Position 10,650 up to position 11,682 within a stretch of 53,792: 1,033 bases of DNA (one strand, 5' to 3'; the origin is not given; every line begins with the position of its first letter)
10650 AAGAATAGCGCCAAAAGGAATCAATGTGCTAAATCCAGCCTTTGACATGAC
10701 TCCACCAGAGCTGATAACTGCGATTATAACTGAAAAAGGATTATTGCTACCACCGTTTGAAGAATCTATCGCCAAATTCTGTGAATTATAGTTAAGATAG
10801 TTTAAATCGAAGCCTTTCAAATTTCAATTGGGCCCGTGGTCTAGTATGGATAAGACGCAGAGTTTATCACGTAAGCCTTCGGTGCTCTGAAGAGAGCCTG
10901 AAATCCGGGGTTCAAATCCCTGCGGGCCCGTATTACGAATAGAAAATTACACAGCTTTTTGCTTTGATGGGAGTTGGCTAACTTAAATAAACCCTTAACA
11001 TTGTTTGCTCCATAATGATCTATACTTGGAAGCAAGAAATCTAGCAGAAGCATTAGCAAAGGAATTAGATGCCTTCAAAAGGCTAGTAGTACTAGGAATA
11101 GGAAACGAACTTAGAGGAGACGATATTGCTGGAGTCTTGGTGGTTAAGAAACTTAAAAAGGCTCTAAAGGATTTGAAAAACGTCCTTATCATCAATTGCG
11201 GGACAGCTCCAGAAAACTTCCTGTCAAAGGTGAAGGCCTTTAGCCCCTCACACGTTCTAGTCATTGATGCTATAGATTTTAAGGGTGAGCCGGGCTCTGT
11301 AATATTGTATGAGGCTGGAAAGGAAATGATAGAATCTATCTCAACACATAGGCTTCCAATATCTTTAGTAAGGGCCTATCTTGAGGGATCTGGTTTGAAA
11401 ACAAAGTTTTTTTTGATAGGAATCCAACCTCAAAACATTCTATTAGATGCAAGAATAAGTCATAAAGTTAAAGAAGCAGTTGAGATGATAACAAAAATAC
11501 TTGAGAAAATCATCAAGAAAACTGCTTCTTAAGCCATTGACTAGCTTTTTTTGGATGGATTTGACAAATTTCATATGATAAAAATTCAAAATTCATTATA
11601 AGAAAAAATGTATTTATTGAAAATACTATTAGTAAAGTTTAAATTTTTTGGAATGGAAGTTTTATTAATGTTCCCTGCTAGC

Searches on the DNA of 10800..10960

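Call 24: search_rna_families(source=window, start=10800, end=10960, threshold=gathering, show_alignments=1)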
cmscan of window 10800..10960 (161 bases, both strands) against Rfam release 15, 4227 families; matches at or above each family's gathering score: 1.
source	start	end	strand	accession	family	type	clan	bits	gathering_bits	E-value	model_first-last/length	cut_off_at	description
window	10830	10930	+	RF00005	tRNA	Gene; tRNA;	CL00001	44.6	29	7.7e-09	1-71/71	no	tRNA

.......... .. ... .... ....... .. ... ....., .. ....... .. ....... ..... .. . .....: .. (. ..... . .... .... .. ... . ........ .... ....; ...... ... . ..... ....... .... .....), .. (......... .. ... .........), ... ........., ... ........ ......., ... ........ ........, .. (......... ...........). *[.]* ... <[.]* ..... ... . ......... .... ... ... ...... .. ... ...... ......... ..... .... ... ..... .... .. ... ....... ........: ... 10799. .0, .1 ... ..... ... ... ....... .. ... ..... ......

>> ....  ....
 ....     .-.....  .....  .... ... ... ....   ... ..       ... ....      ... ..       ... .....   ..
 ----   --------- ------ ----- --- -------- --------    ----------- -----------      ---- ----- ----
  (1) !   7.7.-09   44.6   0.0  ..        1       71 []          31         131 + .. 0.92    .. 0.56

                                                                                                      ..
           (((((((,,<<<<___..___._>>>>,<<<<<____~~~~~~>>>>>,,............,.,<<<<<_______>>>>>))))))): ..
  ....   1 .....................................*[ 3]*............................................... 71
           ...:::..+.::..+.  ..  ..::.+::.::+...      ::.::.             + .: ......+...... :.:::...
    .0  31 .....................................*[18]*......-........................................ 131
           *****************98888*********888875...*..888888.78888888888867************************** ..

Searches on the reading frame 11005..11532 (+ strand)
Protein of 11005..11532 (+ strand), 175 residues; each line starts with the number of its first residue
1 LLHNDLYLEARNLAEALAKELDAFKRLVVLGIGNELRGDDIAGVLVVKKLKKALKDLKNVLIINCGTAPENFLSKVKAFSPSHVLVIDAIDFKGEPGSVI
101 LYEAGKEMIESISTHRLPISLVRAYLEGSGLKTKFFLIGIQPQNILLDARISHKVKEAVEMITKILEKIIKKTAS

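Call 7: search_protein_families(library=pfam, proteins=[window:11005-11532:+])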
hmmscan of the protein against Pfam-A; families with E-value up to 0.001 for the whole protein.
window:11005-11532:+ (175 aa): 1 family
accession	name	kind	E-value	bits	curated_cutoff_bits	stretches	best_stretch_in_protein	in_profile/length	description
PF01750.23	HycI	-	2.4e-20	73.1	23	1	44-167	1-128/130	Hydrogenase maturation protease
